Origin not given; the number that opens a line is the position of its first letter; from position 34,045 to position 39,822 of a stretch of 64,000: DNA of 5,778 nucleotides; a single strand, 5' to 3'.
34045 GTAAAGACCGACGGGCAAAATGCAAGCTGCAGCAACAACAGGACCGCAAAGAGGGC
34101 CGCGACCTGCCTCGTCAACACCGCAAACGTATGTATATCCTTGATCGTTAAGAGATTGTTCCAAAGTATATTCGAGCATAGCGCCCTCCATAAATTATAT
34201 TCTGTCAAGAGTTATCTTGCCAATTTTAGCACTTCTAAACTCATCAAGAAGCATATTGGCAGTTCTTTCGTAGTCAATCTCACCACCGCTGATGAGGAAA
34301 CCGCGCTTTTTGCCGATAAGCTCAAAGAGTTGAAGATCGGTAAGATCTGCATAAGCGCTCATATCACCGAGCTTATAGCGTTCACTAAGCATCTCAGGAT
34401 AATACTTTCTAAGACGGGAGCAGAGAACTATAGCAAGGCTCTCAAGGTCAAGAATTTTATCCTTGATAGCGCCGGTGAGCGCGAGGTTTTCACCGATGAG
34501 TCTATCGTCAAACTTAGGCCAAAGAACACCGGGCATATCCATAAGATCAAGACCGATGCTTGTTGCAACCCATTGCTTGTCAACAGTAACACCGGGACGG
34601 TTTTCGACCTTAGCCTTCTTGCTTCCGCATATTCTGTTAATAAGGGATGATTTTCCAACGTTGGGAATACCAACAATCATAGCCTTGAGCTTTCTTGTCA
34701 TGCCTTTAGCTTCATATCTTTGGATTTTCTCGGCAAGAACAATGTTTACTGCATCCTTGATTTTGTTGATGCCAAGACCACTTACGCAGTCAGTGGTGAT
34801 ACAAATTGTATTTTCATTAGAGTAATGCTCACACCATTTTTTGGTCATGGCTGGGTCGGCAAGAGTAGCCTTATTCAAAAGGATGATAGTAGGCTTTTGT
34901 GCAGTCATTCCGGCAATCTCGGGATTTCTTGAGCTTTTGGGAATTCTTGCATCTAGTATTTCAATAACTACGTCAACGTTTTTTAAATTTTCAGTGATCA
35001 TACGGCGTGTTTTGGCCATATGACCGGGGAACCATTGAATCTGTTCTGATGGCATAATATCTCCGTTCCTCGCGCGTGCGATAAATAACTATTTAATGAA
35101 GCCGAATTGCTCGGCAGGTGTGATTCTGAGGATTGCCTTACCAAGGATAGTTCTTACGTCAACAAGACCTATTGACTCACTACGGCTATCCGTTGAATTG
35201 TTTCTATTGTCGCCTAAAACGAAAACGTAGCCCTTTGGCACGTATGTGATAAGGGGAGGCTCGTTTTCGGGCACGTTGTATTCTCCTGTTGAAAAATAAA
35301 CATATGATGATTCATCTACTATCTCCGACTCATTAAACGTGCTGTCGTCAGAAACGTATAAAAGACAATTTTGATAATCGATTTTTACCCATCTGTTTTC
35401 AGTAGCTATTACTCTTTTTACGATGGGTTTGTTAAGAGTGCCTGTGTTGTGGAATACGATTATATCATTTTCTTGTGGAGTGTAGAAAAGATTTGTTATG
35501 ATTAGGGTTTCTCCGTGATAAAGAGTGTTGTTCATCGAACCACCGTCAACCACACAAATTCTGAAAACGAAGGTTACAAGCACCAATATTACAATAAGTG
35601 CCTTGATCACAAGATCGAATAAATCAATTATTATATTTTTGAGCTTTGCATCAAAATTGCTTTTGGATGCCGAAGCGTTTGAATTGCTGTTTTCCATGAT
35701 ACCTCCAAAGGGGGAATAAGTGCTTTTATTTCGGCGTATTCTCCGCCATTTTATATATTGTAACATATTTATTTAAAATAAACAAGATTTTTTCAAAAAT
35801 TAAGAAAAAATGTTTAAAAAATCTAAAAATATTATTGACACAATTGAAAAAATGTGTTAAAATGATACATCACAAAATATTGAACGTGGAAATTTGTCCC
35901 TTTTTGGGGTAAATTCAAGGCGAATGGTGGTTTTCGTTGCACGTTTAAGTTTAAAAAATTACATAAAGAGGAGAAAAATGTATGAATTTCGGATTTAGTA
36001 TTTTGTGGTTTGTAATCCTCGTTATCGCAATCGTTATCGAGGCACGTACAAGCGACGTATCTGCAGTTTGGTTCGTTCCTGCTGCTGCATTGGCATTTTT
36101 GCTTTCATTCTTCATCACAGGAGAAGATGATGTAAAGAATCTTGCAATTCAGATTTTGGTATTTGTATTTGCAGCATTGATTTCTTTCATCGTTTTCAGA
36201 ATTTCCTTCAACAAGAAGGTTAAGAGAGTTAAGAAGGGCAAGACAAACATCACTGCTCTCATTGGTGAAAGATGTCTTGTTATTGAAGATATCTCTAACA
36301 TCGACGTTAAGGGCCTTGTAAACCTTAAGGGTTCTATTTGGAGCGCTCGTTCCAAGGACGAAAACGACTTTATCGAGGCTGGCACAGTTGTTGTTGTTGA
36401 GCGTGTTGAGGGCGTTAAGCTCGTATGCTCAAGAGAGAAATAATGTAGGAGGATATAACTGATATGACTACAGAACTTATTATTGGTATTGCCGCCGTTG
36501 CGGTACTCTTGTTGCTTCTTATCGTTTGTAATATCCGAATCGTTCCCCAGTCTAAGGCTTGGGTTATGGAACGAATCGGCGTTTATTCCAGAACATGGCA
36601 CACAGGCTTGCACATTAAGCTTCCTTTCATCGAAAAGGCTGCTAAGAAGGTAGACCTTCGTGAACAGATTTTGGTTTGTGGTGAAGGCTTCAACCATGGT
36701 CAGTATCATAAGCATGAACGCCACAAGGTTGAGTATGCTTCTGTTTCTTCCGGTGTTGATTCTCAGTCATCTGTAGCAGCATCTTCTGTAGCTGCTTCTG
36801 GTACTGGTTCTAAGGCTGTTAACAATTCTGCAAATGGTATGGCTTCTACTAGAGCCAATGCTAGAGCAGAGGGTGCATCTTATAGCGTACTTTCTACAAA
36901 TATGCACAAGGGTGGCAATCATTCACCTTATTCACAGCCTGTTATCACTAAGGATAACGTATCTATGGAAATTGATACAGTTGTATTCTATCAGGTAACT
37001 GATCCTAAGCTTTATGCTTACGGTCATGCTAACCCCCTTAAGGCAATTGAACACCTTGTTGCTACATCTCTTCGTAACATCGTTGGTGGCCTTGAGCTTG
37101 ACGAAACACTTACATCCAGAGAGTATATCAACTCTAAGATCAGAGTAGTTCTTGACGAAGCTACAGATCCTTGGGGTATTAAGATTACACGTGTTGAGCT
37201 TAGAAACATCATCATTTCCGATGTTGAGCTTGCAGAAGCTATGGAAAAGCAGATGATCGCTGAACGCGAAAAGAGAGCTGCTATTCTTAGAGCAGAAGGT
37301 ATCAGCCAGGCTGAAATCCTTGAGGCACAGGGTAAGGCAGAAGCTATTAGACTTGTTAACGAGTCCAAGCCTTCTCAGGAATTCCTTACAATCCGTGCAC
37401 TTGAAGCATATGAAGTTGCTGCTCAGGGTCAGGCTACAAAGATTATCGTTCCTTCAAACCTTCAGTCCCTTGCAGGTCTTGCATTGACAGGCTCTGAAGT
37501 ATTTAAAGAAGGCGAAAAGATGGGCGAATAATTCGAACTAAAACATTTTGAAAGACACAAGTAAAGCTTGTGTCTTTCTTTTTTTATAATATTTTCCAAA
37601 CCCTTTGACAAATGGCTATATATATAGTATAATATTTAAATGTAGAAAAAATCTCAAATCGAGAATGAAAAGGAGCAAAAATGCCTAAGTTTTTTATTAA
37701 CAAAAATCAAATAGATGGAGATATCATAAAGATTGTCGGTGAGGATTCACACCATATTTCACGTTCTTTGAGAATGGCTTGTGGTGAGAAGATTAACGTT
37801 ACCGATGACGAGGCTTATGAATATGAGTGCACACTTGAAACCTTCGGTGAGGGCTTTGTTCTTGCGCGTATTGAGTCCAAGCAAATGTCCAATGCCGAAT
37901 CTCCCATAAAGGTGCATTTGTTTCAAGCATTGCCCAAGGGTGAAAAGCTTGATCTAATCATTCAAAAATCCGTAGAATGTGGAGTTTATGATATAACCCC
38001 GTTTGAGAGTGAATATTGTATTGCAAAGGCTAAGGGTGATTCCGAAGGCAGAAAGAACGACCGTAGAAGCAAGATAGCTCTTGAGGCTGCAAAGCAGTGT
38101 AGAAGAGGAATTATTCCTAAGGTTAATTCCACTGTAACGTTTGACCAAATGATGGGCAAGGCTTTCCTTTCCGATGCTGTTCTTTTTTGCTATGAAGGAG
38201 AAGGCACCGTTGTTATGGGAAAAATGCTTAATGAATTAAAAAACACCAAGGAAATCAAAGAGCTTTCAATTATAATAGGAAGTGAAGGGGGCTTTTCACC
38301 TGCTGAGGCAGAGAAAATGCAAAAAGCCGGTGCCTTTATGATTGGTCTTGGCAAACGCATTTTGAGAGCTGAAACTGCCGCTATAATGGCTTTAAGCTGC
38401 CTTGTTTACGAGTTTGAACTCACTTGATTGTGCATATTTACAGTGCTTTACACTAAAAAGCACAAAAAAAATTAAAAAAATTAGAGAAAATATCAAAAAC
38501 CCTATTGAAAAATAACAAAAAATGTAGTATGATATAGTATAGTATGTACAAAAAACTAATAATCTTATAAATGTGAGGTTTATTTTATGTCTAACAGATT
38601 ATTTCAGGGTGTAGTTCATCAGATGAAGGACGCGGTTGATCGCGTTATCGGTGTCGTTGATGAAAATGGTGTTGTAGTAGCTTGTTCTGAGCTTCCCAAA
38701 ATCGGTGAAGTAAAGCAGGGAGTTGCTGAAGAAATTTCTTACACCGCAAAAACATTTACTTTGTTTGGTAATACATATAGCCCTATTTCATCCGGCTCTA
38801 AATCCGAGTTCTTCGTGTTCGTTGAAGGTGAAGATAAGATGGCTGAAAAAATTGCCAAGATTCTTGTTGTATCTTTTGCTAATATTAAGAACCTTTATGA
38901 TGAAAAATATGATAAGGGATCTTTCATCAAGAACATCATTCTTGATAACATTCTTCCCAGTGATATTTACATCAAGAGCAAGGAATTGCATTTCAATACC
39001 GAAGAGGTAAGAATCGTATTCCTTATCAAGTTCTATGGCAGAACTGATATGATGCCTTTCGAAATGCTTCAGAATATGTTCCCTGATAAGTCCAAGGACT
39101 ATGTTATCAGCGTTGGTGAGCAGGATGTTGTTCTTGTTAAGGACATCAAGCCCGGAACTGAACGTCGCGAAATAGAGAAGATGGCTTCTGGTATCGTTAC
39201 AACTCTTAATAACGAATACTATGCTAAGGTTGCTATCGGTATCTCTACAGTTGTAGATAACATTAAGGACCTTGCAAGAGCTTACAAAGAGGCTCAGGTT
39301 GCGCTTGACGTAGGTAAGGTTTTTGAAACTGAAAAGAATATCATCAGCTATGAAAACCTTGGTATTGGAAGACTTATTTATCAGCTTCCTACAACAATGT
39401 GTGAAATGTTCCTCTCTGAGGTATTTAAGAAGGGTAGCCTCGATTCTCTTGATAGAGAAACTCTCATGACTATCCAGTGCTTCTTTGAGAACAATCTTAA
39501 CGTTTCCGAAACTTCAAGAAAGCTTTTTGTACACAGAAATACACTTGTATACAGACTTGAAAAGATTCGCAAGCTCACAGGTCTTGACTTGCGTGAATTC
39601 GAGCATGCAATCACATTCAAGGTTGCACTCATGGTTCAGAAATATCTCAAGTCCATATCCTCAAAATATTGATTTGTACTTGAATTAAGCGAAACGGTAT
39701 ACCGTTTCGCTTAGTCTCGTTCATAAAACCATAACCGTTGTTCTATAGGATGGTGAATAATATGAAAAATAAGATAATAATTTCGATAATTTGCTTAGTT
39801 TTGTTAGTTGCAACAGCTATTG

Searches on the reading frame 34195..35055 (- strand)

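Call 85: search_protein_families(library=pfam, proteins=[window:34195-35055:-], max_evalue=0.000001)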
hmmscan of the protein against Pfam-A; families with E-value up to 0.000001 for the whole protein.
window:34195-35055:- (286 aa): 2 families
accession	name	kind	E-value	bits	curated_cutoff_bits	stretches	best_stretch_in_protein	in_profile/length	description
PF01926.29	MMR_HSR1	-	3.2e-18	66.3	21.9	1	125-179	2-58/113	50S ribosome-binding GTPase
PF02421.24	FeoB_N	-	9.4e-13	48.4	27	1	125-177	3-57/156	Ferrous iron transport protein B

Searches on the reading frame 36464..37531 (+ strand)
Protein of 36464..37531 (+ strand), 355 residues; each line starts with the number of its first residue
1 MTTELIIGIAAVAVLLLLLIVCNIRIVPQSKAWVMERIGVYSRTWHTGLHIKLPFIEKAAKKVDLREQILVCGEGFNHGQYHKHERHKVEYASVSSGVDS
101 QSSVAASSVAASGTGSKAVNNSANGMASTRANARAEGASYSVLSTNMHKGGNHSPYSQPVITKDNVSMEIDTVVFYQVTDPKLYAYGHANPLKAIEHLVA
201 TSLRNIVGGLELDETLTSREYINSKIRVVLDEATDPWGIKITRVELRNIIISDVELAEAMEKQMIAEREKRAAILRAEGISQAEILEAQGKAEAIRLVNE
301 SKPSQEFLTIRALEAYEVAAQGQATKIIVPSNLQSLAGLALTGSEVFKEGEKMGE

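Call 85: search_protein_families(library=pfam, proteins=[window:36464-37531:+], max_evalue=0.000001)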
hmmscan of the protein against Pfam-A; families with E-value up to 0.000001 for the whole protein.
window:36464-37531:+ (355 aa): 1 family
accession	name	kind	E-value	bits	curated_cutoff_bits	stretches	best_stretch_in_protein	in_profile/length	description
PF01145.31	Band_7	-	4.2e-33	115.3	23.6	1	149-279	49-174/176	SPFH domain / Band 7 family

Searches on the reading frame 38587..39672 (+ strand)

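Call 85: search_protein_families(library=pfam, proteins=[window:38587-39672:+], max_evalue=0.000001)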
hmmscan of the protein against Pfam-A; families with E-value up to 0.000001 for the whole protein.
window:38587-39672:+ (361 aa): 2 families
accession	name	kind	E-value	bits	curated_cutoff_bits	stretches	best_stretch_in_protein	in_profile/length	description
PF13556.12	HTH_30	-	8.4e-21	74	27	1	293-349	2-58/59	PucR C-terminal helix-turn-helix domain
PF17853.6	GGDEF_2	-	2.7e-10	40.9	24.5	1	126-242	7-116/116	GGDEF-like domain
